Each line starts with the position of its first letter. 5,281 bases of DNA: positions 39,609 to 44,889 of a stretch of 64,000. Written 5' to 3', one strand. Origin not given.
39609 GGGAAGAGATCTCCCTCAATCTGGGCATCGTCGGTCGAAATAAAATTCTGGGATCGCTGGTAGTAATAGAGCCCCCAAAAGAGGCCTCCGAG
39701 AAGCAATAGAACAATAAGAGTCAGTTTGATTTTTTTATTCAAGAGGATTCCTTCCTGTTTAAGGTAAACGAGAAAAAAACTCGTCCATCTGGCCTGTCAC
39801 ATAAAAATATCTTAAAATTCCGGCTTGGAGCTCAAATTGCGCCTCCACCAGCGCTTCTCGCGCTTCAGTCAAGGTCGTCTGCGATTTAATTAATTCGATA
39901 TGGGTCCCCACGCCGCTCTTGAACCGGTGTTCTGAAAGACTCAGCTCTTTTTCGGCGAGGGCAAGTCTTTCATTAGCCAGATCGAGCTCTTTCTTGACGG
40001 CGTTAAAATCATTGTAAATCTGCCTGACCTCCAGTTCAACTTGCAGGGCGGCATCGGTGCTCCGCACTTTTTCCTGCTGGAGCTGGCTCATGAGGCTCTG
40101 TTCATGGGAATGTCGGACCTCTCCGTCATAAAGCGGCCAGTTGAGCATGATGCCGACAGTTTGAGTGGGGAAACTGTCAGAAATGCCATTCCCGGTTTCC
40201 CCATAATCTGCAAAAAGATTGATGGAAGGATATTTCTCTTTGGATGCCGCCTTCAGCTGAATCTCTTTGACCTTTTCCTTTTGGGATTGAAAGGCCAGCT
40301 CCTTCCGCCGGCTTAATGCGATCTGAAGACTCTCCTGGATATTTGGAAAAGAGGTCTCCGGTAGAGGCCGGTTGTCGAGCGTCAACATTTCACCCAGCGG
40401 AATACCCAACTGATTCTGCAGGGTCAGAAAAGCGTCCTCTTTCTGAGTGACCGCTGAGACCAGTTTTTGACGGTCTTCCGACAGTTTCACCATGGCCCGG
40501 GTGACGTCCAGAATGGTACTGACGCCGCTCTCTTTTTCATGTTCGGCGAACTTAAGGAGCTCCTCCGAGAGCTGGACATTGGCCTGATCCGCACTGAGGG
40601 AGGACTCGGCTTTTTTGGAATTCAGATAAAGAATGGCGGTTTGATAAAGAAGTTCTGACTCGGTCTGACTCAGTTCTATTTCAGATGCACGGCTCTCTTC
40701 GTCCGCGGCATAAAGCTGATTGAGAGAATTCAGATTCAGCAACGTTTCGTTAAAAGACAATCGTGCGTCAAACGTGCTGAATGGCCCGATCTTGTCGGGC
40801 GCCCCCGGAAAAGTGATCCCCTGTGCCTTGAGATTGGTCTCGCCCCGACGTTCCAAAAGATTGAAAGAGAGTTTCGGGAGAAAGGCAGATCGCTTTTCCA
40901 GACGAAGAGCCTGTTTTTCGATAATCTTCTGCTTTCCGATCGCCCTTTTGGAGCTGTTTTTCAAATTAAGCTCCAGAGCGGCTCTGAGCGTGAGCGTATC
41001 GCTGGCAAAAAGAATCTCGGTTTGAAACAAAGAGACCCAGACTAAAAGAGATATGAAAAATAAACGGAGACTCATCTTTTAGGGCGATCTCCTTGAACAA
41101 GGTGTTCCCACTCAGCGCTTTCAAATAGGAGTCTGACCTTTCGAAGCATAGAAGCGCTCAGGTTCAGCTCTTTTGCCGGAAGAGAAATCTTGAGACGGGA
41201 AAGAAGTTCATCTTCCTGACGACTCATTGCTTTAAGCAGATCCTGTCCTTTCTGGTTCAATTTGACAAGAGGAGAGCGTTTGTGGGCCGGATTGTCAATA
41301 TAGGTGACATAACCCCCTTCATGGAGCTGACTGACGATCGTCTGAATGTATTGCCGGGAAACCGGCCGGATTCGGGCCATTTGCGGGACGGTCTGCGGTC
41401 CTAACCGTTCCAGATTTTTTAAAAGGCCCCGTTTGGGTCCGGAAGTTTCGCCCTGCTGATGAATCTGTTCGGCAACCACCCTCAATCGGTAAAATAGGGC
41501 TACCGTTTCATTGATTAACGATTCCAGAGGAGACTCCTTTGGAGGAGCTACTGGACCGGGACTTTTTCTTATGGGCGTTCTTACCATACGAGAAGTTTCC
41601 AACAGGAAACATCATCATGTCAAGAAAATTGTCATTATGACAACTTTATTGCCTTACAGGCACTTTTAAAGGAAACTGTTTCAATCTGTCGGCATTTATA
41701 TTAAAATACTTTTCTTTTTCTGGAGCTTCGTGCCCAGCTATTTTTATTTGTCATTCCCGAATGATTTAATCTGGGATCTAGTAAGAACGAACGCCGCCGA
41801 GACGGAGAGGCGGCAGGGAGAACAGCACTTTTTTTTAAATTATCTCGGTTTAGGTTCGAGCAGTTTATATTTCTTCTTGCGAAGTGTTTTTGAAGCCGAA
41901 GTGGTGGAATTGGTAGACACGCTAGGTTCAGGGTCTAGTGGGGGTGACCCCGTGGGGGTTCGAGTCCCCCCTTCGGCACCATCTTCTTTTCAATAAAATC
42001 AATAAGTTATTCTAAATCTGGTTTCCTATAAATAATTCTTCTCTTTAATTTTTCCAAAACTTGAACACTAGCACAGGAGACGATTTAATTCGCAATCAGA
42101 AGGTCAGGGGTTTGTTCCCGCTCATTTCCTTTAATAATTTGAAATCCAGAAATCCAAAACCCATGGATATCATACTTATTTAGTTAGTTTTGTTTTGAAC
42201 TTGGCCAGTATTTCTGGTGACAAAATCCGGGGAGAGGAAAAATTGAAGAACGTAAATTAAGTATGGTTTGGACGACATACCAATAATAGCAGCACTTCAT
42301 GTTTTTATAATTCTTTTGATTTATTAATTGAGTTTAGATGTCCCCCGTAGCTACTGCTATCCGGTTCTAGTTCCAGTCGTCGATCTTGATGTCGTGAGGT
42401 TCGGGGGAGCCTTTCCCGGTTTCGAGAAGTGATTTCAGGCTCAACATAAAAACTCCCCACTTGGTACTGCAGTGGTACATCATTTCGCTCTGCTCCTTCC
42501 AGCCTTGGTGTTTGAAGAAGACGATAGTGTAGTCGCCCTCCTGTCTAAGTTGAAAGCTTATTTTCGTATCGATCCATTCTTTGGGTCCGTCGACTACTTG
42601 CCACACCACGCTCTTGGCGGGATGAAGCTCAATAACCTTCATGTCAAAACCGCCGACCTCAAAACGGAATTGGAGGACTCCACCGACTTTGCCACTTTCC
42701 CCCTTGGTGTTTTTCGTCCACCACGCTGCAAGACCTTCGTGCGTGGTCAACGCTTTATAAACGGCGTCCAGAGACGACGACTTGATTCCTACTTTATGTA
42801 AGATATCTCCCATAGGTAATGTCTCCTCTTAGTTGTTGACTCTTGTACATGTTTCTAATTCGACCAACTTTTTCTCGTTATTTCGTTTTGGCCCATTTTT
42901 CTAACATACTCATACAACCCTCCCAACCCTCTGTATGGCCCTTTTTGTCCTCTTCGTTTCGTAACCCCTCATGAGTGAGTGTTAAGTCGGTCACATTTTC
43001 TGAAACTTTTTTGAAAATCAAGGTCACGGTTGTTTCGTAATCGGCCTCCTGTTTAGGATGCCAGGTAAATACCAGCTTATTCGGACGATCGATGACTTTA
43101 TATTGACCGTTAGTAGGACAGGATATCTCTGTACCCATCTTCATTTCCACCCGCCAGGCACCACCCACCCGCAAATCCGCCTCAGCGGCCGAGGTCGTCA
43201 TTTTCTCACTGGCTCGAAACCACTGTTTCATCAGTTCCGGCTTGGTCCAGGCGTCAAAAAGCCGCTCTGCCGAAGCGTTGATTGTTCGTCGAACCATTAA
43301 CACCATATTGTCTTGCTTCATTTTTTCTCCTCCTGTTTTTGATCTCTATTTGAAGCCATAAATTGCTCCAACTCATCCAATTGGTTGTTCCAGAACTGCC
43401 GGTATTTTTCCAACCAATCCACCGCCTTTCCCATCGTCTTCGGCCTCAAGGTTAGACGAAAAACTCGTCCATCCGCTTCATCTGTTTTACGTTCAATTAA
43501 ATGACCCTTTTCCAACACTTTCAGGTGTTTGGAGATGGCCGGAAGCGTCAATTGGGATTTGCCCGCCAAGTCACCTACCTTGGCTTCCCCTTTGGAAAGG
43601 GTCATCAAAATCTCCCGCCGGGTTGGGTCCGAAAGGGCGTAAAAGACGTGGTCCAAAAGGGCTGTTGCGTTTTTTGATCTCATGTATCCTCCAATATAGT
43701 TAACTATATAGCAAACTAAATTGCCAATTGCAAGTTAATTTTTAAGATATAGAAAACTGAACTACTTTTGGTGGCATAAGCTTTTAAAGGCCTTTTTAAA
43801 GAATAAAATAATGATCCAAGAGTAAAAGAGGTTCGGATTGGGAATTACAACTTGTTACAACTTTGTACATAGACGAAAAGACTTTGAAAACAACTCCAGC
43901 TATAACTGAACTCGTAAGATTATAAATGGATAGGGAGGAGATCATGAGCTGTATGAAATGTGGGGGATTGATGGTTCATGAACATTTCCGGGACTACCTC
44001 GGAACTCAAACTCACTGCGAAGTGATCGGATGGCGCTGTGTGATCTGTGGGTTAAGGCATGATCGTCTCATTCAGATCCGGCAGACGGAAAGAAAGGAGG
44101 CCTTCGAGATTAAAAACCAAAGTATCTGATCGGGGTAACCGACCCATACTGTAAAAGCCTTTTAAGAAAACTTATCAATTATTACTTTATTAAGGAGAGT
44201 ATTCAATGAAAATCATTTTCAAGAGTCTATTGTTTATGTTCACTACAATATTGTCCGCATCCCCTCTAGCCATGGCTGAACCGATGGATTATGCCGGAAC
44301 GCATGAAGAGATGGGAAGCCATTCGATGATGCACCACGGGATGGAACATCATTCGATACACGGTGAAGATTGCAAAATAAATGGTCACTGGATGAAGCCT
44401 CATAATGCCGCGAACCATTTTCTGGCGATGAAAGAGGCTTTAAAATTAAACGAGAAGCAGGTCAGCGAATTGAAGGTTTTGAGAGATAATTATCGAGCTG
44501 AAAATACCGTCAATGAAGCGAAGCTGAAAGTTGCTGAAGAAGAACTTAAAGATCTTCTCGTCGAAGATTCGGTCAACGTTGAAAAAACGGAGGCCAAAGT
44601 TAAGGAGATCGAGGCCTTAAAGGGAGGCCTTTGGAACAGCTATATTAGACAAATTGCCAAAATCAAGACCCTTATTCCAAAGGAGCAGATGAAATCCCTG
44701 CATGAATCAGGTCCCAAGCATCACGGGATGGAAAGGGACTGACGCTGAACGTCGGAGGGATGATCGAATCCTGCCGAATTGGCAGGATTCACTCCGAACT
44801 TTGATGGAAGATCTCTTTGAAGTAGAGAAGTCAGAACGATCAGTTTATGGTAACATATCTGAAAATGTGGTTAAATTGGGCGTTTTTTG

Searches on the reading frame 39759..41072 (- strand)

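Call 33: search_protein_families(library=pfam, proteins=[window:39759-41072:-], max_evalue=0.00001)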
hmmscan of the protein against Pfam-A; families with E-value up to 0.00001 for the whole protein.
window:39759-41072:- (437 aa): 1 family
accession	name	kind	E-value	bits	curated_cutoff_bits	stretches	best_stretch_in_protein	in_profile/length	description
PF02321.23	OEP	-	3.7e-40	138.2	22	2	246-427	2-187/187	Outer membrane efflux protein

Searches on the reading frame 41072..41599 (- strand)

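Call 33: search_protein_families(library=pfam, proteins=[window:41072-41599:-], max_evalue=0.00001)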
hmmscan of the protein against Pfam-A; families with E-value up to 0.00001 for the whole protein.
window:41072-41599:- (175 aa): 1 family
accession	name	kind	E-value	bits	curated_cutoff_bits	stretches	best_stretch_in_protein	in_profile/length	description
PF12802.13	MarR_2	-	6.7e-07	29.8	27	1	59-109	10-61/61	MarR family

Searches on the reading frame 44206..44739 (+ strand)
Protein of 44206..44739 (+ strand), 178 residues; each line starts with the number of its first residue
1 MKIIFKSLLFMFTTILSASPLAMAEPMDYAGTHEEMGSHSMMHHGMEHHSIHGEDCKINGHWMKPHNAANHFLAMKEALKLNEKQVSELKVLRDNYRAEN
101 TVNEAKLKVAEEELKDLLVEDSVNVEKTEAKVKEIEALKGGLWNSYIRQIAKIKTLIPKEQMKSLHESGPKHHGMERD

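Call 33: search_protein_families(library=pfam, proteins=[window:44206-44739:+], max_evalue=0.00001)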
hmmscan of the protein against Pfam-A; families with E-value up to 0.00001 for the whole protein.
window:44206-44739:+ (178 aa): 1 family
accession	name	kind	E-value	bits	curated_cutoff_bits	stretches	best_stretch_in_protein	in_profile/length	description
PF13801.11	Metal_resist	-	9.4e-07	29.5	29.2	1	61-155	25-116/125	Heavy-metal resistance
